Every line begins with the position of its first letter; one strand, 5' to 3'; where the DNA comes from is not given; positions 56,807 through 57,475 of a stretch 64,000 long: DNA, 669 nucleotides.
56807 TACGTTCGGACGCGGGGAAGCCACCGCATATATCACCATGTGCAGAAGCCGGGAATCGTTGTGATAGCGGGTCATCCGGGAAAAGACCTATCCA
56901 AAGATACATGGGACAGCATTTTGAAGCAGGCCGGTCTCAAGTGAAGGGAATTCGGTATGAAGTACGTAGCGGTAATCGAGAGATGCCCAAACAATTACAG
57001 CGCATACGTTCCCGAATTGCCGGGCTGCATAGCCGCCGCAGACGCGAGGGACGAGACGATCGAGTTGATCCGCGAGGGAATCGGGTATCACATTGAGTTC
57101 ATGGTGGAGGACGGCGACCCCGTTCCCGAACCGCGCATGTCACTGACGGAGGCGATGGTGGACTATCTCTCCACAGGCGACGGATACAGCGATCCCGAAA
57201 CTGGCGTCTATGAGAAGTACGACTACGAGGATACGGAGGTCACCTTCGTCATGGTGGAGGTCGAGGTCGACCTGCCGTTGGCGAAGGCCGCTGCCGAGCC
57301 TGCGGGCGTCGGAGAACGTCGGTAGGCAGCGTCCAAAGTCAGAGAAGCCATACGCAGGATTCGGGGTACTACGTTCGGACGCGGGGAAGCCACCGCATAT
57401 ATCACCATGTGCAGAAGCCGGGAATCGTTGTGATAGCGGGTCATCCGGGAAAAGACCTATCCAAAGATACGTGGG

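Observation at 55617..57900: Head-to-tail array of four hicA-hicB toxin-antitoxin cassettes with progressive toxin loss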

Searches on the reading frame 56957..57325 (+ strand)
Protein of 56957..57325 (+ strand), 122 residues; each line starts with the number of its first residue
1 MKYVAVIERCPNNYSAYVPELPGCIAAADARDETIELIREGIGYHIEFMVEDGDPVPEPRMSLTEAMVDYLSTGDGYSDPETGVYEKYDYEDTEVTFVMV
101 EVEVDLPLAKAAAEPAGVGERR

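Call 6: search_protein_families(library=pfam, proteins=[window:56957-57325:+], max_evalue=0.01)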
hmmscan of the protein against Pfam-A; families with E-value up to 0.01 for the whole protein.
window:56957-57325:+ (122 aa): 1 family
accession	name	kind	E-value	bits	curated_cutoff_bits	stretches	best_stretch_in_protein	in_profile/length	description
PF15919.11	HicB_lk_antitox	-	8.6e-11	42.5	27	1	3-60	1-59/123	HicB_like antitoxin of bacterial toxin-antitoxin system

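Call 7: search_protein_families(library=ncbifam, proteins=[window:56957-57325:+], max_evalue=0.01)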
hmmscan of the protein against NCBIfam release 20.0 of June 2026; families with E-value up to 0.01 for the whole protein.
window:56957-57325:+ (122 aa): 0 families

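Call 20: find_homologous_proteins(query=window:56957-57325:+, max_evalue=0.001)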
Query window:56957-57325:+ (122 aa): 101 proteins with E <= 0.001 among 140 candidates.
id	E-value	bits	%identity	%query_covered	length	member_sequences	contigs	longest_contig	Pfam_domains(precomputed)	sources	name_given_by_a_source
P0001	1.3e-74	266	100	100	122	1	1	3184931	PF15919.12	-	-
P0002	4.1e-65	235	86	100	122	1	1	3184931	PF15919.12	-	-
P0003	3.7e-57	209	85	93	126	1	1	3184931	PF15919.12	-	-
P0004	6.7e-46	173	70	84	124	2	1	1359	PF15919.12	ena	-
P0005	3.1e-44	168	66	95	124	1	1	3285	PF15919.12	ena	-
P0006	5.4e-44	167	67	89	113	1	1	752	PF15919.12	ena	-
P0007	7.2e-44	167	66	90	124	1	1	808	PF15919.12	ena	-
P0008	1.4e-43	166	66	95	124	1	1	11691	PF15919.12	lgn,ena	-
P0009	1.4e-43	166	66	95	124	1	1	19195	PF15919.12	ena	-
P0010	1.8e-43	165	66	95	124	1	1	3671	PF15919.12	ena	-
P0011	2.9e-43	165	65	95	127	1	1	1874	PF15919.12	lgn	-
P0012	1.7e-42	162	64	84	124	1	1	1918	PF15919.12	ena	-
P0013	1.8e-42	162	64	95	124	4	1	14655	PF15919.12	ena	-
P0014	8.8e-42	160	62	97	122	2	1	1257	PF15919.12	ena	-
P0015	1.9e-41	159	63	95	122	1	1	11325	PF15919.12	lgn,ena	-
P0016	7.7e-41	157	63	84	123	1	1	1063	PF15919.12,PF21748.4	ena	-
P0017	8.1e-39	150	64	83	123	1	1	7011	PF15919.12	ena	-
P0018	8.5e-38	147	72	78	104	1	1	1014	PF15919.12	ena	-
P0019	6.8e-37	144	60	97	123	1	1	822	PF15919.12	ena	-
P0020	3.4e-35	139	54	100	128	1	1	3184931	PF15919.12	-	-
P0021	4.0e-31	125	57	84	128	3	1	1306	PF15919.12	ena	-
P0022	1.3e-26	111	51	93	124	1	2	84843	PF15919.12,PF15970.12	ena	-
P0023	4.3e-22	96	45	93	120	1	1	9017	PF15919.12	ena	-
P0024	4.3e-21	93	65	54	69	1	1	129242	PF15919.12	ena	-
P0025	2.8e-20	90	63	55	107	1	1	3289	PF15919.12,PF15970.12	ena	-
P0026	7.4e-20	89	68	48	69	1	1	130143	PF15919.12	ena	-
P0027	8.3e-20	89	58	60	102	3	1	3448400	PF15919.12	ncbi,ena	-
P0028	1.3e-19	88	60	56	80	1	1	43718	PF15919.12,PF15970.12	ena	-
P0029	2.4e-19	87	47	92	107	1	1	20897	PF15919.12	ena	-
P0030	2.4e-19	87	44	93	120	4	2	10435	PF15919.12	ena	-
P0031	1.1e-18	85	47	84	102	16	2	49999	PF15919.12,PF15970.12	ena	-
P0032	1.2e-18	85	44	87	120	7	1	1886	PF15919.12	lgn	-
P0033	3.1e-18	84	47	88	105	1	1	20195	PF15919.12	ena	-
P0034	4.2e-18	83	63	48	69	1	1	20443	PF15919.12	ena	-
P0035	4.5e-18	83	56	60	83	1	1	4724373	PF15919.12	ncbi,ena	-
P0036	2.3e-17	81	64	48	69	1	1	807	PF15919.12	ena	-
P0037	3.7e-17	80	45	84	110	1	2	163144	PF15919.12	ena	-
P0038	4.2e-17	80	41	99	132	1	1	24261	PF15919.12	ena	-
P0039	6.4e-17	80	57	53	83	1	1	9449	PF15919.12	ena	-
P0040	6.8e-17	79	39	98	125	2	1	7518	PF15919.12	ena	-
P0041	1.2e-16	79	43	86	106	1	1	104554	PF15919.12,PF15970.12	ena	-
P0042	1.2e-16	79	42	90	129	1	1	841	PF15919.12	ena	-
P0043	1.6e-16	78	49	84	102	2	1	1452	PF15919.12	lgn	-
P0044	1.8e-16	78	40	99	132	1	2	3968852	PF15919.12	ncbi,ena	-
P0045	1.9e-16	78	45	63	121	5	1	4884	PF15919.12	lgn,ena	-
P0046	2.0e-16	78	63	48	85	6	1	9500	PF15919.12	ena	-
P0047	2.5e-16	78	57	57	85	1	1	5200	PF15919.12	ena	-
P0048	5.0e-16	77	60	49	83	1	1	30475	PF15919.12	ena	-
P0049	7.1e-16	76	57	57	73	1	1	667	PF15919.12,PF21748.4,PF15970.12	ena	-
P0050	1.1e-15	76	56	52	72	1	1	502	PF15919.12,PF21748.4,PF15970.12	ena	-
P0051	1.3e-15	75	60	48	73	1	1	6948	PF15919.12,PF21748.4,PF15970.12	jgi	jgi:predicted RNase H-like HicB family nuclease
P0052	1.5e-15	75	60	48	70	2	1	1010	PF15919.12,PF21748.4,PF15970.12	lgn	-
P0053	1.8e-15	75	60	49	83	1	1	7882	PF15919.12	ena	-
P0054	2.0e-15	75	52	57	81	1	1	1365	PF15919.12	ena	-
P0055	2.2e-15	75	53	57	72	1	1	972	PF15919.12,PF21748.4,PF15970.12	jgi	jgi:predicted RNase H-like HicB family nuclease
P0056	4.0e-15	74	58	52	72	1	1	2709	PF15919.12,PF21748.4,PF15970.12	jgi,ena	-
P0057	4.5e-15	74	49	57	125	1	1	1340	PF15919.12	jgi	-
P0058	5.2e-15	73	55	57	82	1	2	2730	PF15919.12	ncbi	-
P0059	6.3e-15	73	52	57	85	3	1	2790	PF15919.12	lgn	-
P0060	6.4e-15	73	58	52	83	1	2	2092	PF15919.12,PF21748.4,PF15970.12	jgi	jgi:predicted RNase H-like HicB family nuclease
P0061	7.3e-15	73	56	52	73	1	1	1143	PF15919.12,PF21748.4,PF15970.12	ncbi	-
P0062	8.8e-15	73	52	57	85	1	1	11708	PF15919.12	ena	-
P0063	1.0e-14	72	59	52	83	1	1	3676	PF15919.12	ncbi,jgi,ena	jgi:predicted RNase H-like HicB family nuclease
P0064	1.1e-14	72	58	49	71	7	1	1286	PF15919.12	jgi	-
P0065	1.8e-14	72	59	52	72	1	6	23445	PF15919.12,PF21748.4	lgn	-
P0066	1.9e-14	72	52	57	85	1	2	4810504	PF15919.12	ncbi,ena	-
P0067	2.0e-14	71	52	57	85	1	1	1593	PF15919.12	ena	-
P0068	2.0e-14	71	50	62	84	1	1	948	PF15919.12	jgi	jgi:predicted RNase H-like HicB family nuclease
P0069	4.1e-14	70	56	52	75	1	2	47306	PF15919.12,PF21748.4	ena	-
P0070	6.5e-14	70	51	61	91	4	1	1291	PF15919.12,PF21748.4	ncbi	-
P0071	1.0e-13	69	52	57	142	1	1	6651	PF15919.12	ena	-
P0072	1.1e-13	69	54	52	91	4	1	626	PF15919.12,PF21748.4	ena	-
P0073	1.1e-13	69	52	55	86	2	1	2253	PF15919.12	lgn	-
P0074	1.3e-13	69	54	48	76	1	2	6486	PF15919.12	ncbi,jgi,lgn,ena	-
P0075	1.5e-13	69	54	52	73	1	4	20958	PF15919.12,PF21748.4,PF15970.12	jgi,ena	jgi:predicted RNase H-like HicB family nuclease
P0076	2.3e-13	68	55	49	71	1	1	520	PF15919.12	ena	-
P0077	2.7e-13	68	61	48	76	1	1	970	PF15919.12,PF21748.4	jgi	jgi:predicted RNase H-like HicB family nuclease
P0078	4.9e-13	67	56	48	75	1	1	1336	PF15919.12,PF21748.4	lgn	-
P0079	7.1e-13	66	55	49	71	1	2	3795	PF15919.12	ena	-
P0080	8.9e-13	66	56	52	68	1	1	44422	PF15919.12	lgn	-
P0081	1.0e-12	66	59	48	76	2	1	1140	PF15919.12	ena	-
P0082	2.4e-12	65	52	49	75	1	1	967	PF15919.12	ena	-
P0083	2.6e-12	65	48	61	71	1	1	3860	PF15919.12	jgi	jgi:predicted RNase H-like HicB family nuclease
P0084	3.7e-12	64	56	48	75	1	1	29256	PF15919.12,PF21748.4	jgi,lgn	jgi:predicted RNase H-like HicB family nuclease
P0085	7.3e-12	63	55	48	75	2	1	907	PF15919.12,PF21748.4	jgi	jgi:predicted RNase H-like HicB family nuclease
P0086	1.6e-11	62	53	48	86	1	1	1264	PF15919.12,PF21748.4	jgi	jgi:predicted RNase H-like HicB family nuclease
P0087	3.0e-11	61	53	48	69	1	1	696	PF15919.12,PF21748.4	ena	-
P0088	4.7e-11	61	49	48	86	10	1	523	PF15919.12,PF21748.4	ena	-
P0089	4.8e-11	61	47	48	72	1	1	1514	PF15919.12,PF21748.4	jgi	-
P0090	6.7e-11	60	49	48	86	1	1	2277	PF15919.12,PF21748.4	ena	-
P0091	7.6e-11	60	51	48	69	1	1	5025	PF15919.12,PF21748.4,PF15970.12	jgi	jgi:predicted RNase H-like HicB family nuclease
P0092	9.9e-11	60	51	48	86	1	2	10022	PF15919.12,PF21748.4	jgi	jgi:predicted RNase H-like HicB family nuclease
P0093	1.9e-10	59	50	51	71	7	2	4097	PF15919.12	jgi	jgi:predicted RNase H-like HicB family nuclease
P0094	3.0e-9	55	47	48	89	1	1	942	PF15919.12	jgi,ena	-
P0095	4.3e-8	51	46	48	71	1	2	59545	PF15919.12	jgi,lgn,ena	jgi:predicted RNase H-like HicB family nuclease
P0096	5.2e-6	44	57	36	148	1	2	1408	PF15919.12,PF21748.4,PF15970.12,PF05534.19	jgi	jgi:antitoxin HicB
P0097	7.9e-5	41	47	46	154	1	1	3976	PF15919.12,PF21748.4,PF05534.19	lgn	-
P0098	1.2e-4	40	49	40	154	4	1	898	PF15919.12,PF21748.4,PF05534.19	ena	-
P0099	4.3e-4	38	46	43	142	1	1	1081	PF15919.12,PF05534.19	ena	-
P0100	4.4e-4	38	49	39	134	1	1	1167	PF15919.12,PF05534.19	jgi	jgi:antitoxin HicB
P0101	9.2e-4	37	45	40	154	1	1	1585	PF15919.12,PF21748.4,PF05534.19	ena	-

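Call 21: find_encoding_contigs(protein=P0009, flank=5000, max_places=4)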
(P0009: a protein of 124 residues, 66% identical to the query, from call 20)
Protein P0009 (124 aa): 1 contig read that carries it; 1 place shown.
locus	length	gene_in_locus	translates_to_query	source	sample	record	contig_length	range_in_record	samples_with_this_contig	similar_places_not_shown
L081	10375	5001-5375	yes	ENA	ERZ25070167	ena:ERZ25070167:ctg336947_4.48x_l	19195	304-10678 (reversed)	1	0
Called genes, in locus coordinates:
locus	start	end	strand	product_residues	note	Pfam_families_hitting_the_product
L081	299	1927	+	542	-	PF01268:FTHFS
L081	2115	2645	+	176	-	PF07927:HicA_toxin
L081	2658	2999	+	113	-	PF15919:HicB_lk_antitox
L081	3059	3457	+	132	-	PF15919:HicB_lk_antitox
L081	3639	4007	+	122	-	PF15919:HicB_lk_antitox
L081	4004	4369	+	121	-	PF15919:HicB_lk_antitox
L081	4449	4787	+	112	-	PF21748:UPF0150 (weak), PF15919:HicB_lk_antitox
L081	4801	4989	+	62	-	PF07927:HicA_toxin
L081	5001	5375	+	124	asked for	PF15919:HicB_lk_antitox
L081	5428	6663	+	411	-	PF03453:MoeA_N, PF00994:MoCF_biosynth, PF03454:MoeA_C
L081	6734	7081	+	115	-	-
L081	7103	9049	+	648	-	PF03453:MoeA_N, PF00994:MoCF_biosynth, PF03454:MoeA_C, PF12727:PBP_like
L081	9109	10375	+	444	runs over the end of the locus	PF13175:AAA_15 (weak), PF13304:AAA_21, PF13175:AAA_15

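Call 22: find_encoding_contigs(protein=P0013, flank=5000, max_places=4)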
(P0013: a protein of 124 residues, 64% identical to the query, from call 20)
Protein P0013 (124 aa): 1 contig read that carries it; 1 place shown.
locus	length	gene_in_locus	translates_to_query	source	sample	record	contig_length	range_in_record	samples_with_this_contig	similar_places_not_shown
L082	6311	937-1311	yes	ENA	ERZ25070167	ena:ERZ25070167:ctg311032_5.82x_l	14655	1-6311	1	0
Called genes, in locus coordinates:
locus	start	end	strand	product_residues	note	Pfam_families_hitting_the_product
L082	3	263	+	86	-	?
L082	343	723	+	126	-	PF15919:HicB_lk_antitox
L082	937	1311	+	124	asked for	PF15919:HicB_lk_antitox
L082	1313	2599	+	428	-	PF03453:MoeA_N, PF00994:MoCF_biosynth, PF03454:MoeA_C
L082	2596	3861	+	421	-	PF01939:NucS_C (weak)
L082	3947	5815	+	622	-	PF03453:MoeA_N, PF00994:MoCF_biosynth, PF03454:MoeA_C, PF12727:PBP_like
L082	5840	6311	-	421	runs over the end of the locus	PF01555:N6_N4_Mtase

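Call 23: find_encoding_contigs(protein=P0008, flank=5000, max_places=4)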
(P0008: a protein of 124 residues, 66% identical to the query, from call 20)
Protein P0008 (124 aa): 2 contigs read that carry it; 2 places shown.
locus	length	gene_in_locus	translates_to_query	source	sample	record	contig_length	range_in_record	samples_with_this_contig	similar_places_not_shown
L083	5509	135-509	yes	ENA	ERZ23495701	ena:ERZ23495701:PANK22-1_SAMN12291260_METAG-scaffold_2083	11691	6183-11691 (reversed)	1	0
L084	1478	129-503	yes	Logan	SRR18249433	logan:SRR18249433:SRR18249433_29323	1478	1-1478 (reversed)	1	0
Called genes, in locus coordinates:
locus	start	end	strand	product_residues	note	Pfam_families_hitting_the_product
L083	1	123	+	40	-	?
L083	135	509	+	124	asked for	PF15919:HicB_lk_antitox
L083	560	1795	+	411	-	PF03453:MoeA_N, PF00994:MoCF_biosynth, PF03454:MoeA_C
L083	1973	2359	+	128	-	-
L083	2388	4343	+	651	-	PF03453:MoeA_N, PF00994:MoCF_biosynth, PF03454:MoeA_C, PF12727:PBP_like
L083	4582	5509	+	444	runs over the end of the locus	PF13175:AAA_15, PF13476:AAA_23 (weak), PF13304:AAA_21, PF13175:AAA_15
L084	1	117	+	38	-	?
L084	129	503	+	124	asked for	PF15919:HicB_lk_antitox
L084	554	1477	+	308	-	?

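Call 24: find_encoding_contigs(protein=P0015, flank=5000, max_places=4)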
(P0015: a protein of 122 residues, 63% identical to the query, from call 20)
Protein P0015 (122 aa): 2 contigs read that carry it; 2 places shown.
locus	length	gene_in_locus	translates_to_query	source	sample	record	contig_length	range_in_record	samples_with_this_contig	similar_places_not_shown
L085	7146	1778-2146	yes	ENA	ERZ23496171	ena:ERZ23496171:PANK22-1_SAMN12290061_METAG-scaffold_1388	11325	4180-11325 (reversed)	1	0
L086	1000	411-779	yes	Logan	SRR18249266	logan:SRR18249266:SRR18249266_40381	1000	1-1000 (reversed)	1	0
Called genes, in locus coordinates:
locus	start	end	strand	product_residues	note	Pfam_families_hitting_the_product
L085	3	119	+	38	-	?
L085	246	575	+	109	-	PF15919:HicB_lk_antitox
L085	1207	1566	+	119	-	PF15919:HicB_lk_antitox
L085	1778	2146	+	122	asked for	PF15919:HicB_lk_antitox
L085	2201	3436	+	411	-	PF03453:MoeA_N, PF00994:MoCF_biosynth, PF03454:MoeA_C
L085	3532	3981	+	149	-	-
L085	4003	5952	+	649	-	PF03453:MoeA_N, PF00994:MoCF_biosynth, PF03454:MoeA_C, PF12727:PBP_like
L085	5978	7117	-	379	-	PF01555:N6_N4_Mtase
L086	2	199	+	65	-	?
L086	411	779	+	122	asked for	PF15919:HicB_lk_antitox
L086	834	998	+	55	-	?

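Call 29: find_related_loci(query=A3, collection=genome_contigs, flank=4000)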
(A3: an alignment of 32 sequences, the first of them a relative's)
Query A3 (122 aa) in genome_contigs; peptide patterns used: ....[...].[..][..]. (x = any residue, [..] = any of these).
143 stretches matched a pattern; 123 encode a relative of the query (tblastn E <= 1e-3); the best 80 are kept; 80 distinct loci.
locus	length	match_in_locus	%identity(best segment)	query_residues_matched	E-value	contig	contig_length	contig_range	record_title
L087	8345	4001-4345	55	1-115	1e-37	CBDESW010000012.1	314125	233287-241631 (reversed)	MAG: Dehalococcoidia bacterium isolate 15034885-6cce-4004-a438-bd7f6032d031 genome assembly, contig: contig_12, whole ge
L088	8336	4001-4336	43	1-121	3e-27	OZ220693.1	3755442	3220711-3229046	MAG: Dehalococcoidia bacterium isolate bb874fd2-ee0c-4288-94b4-44cbacb43f92 genome assembly, chromosome: 1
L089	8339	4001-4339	46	1-118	4e-27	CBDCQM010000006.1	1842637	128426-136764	MAG: Dehalococcoidia bacterium isolate 9ac7512b-c8f4-466b-95df-5190cdad7ee7 genome assembly, contig: contig_6, whole gen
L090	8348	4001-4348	45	1-119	1e-26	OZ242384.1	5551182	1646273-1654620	MAG: Caldilineaceae bacterium isolate ad17eb94-d660-40de-a9f0-e8b0122d13d2 genome assembly, chromosome: 1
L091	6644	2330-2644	48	1-106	3e-26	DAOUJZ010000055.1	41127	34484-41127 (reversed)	MAG TPA_asm: Dehalococcoidia bacterium isolate S34_284 k113_1096931, whole genome shotgun sequence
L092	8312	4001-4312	47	1-113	3e-26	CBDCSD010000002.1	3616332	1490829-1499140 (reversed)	MAG: Caldilineaceae bacterium isolate c8244fc0-ec89-46dc-8875-79b2ccc2d134 genome assembly, contig: contig_2, whole geno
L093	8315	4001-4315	48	1-106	3e-26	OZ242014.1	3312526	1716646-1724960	MAG: Dehalococcoidia bacterium isolate dc00a5be-81f4-4acd-b4e2-246381d7a392 genome assembly, chromosome: 1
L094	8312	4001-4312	46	1-113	7e-26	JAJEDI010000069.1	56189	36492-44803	MAG: Caldilineaceae bacterium isolate jk18xAbins.63 k141_1069605, whole genome shotgun sequence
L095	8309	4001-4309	47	1-104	7e-26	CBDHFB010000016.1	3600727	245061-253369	MAG: Dehalococcoidia bacterium isolate 5892fe59-49e4-48a8-8c95-40c51a55cd3e genome assembly, contig: contig_12, whole ge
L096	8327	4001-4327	50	3-112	2e-25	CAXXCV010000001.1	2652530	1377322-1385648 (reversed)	MAG: Dehalococcoidia bacterium isolate f314fda6-7770-4086-b832-64b1c017fe61 genome assembly, contig: contig_1, whole gen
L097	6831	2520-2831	45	1-113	2e-25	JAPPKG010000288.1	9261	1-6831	MAG: Caldilineaceae bacterium isolate RHO2_bin_67 NODE_8276_length_9261_cov_38.009016, whole genome shotgun sequence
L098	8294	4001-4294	48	1-107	2e-25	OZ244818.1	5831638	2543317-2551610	MAG: Caldilineaceae bacterium isolate bc376db2-45c5-4916-aed5-235db30d71dd genome assembly, chromosome: 1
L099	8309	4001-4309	46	1-104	3e-25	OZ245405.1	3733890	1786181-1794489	MAG: Dehalococcoidia bacterium isolate 4242a2cd-c548-43ce-a6cb-d471f6a5c9d8 genome assembly, chromosome: 1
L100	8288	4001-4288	49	3-107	3e-25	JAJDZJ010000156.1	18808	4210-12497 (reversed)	MAG: Caldilineaceae bacterium isolate jk18x40bins.35 k141_2120777, whole genome shotgun sequence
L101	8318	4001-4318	49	3-109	4e-25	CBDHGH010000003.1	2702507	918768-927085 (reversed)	MAG: Dehalococcoidia bacterium isolate 575575bf-984b-4cd3-a7b8-18ad3858fffb genome assembly, contig: contig_3, whole gen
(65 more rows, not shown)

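Call 38: search_solved_structures(query=A3, max_evalue=0.01, show_alignments=2)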
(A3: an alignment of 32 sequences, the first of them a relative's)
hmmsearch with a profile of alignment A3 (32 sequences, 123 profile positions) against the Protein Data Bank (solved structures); distinct sequences matched with E-value up to 0.01: 3.
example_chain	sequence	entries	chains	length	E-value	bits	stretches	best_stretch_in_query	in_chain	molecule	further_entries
4p78_A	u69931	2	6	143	5.7e-08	36.4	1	5-61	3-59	HicB3 antitoxin | Antitoxin HicB3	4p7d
6g1c_V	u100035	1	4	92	6.5e-07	33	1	12-69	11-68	Antitoxin HicB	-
6g1n_A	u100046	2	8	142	1.5e-06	31.8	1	12-69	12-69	antitoxin HicB | HicB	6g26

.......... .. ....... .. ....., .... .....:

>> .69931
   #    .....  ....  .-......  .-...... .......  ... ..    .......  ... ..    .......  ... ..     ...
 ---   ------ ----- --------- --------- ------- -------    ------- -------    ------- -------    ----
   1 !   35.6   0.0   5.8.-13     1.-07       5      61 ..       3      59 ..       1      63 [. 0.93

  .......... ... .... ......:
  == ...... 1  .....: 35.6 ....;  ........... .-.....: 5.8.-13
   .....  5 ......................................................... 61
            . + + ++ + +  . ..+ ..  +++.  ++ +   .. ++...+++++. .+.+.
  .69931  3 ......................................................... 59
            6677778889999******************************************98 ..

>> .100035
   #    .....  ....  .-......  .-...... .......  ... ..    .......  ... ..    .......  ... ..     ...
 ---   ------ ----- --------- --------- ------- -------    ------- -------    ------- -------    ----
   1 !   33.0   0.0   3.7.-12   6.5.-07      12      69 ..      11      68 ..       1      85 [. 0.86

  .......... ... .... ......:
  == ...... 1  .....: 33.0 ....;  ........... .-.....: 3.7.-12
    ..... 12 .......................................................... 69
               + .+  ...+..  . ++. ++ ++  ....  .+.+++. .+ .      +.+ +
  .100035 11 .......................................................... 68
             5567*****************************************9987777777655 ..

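Call 46: find_related_loci(query=A3, collection=metagenome_contigs, flank=4000)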
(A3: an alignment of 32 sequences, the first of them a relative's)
Query A3 (122 aa) in metagenome_contigs; peptide patterns used: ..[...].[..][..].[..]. (x = any residue, [..] = any of these).
600 stretches matched a pattern (row limit reached: there are more); 586 encode a relative of the query (tblastn E <= 1e-3); the best 80 are kept; 80 distinct loci.
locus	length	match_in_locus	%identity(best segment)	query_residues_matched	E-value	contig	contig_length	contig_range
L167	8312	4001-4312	42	1-113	6e-24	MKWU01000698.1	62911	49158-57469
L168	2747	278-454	64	1-59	2e-21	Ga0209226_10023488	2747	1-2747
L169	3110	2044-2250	54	1-69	2e-21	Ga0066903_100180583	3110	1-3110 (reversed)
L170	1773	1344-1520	61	1-59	1e-20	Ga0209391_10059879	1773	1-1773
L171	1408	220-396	56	1-59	2e-20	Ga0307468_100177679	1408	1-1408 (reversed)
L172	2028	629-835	58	1-68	2e-20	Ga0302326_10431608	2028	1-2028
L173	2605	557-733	59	1-59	3e-20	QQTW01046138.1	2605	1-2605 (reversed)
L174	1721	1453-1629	56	1-59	5e-20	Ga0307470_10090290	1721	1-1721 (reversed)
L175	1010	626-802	58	1-59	4e-20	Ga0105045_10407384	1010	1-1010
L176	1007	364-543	60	1-59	6e-20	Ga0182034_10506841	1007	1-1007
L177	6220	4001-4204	51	1-68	9e-20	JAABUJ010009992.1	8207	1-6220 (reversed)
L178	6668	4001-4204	51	1-68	1e-19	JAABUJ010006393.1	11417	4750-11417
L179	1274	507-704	51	1-71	1e-19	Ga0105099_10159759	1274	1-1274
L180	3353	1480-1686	52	1-68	3e-19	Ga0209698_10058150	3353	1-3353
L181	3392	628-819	57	1-65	3e-19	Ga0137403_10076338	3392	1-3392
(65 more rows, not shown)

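Call 47: predict_structure(alignment_id=A3)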
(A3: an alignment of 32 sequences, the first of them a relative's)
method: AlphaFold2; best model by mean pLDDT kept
length: 122 residues; sequences in the alignment: 32
mean_pLDDT: 83.8   pTM: 0.70
mean pLDDT of the five models: 83.8, 83.6, 83.4, 82.5, 82.4
residues with pLDDT >= 90: 62; 70-90: 39; 50-70: 8; < 50: 13
segments of 3 or more residues with pLDDT < 50: 112-122
pLDDT, mean of each block of 10 residues (from residue 1): 94 93 94 97 92 89 93 82 81 86 70 44 41
secondary structure, 60 per line:
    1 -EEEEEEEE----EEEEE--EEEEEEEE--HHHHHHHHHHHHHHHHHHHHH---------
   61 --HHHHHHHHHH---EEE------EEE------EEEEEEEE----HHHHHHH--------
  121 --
elements in order: E2-9 E14-18 E21-28 H31-51 H63-72 E76-78 E85-87 E94-101 H106-112
